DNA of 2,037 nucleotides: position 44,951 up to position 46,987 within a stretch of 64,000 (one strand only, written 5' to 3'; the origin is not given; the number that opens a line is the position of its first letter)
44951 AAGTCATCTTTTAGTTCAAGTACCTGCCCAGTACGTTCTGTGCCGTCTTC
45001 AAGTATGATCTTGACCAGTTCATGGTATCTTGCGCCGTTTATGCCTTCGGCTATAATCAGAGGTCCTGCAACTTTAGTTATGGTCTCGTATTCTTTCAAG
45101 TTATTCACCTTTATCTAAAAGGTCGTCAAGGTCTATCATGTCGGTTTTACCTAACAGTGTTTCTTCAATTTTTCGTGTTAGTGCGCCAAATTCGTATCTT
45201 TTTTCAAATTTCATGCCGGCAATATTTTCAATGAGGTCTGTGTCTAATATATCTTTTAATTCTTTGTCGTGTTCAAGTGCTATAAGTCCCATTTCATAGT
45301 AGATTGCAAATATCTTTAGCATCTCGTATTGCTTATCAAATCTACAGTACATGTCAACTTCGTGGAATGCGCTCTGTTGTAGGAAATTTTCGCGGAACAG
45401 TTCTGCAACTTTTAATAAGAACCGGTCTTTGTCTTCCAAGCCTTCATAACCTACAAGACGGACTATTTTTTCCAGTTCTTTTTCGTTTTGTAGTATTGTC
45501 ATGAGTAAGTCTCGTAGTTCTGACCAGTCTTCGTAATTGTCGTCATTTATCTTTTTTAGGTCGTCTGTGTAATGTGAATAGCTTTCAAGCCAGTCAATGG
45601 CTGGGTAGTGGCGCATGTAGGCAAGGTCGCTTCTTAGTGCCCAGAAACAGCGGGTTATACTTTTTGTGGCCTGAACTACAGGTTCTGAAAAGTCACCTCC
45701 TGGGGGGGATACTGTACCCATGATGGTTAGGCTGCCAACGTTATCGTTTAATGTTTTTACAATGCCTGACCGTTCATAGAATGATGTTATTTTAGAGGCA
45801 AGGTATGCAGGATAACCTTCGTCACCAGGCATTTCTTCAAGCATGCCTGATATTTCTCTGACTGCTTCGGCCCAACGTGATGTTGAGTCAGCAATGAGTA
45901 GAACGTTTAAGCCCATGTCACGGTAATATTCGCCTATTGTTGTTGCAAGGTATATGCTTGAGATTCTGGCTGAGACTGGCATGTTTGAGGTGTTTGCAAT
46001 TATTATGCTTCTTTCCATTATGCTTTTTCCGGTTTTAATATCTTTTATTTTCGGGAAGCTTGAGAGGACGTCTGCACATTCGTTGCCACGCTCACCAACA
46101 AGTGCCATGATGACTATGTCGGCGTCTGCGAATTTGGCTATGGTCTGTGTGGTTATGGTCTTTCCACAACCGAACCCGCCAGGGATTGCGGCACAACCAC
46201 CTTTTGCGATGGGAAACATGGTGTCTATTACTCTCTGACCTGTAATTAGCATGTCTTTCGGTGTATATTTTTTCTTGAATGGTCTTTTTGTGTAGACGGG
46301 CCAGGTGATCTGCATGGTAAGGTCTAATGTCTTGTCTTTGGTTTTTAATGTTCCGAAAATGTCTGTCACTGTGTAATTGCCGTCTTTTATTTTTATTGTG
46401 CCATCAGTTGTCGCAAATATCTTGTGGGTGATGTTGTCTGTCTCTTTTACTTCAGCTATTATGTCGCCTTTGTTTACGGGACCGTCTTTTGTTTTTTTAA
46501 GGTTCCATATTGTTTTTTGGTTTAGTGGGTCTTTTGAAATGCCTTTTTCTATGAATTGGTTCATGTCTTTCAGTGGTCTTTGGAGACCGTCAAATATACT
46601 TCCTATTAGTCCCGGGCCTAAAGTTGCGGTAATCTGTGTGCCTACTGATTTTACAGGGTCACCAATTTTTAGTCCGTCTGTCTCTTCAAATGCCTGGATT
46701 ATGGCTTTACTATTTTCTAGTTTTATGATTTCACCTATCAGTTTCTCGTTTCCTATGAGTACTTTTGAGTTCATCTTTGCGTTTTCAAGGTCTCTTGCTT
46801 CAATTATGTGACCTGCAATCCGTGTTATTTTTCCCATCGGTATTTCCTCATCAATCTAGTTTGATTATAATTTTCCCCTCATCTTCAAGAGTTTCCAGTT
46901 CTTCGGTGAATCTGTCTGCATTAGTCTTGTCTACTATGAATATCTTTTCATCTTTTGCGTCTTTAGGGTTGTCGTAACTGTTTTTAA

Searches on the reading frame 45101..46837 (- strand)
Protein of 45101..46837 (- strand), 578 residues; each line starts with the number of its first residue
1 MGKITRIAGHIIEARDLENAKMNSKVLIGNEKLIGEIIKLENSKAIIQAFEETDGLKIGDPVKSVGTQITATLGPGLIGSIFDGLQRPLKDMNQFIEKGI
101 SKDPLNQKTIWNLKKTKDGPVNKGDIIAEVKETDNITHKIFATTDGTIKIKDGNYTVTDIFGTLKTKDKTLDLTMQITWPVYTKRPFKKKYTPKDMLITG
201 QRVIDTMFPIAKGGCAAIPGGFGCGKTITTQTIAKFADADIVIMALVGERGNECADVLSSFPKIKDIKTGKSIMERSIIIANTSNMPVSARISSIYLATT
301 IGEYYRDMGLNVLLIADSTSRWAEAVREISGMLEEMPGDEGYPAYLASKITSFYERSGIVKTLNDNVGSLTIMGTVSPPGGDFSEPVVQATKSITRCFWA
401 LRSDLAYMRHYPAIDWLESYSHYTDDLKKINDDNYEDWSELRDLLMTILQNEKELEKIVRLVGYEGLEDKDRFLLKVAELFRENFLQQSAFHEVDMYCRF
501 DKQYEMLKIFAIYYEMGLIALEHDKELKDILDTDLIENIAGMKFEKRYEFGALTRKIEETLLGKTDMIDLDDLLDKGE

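Call 11: search_protein_families(library=pfam, proteins=[window:45101-46837:-], max_evalue=0.001)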
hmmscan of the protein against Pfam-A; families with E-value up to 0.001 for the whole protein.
window:45101-46837:- (578 aa): 4 families
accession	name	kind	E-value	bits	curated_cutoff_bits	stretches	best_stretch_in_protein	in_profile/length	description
PF00006.31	ATP-synt_ab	-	7.7e-74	248.4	29.5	1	200-421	1-213/213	ATP synthase alpha/beta family, nucleotide-binding domain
PF22919.1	ATP-synt_VA_C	-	6.8e-25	87.5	24.7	1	431-512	5-84/101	C-terminal domain of V and A type ATP synthase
PF02874.29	ATP-synt_ab_N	-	1.9e-11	44.8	20.9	1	4-66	1-69/69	ATP synthase alpha/beta family, beta-barrel domain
PF16886.11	ATP-synt_ab_Xtn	-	4.3e-11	42.9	25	1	104-181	3-87/88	ATPsynthase alpha/beta subunit barrel-sandwich domain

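Call 62: find_encoding_contigs(protein=window:45101-46837:-, flank=10000, max_places=5)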
Protein window:45101-46837:- (578 aa): no gene with exactly this product is on record in the collection.
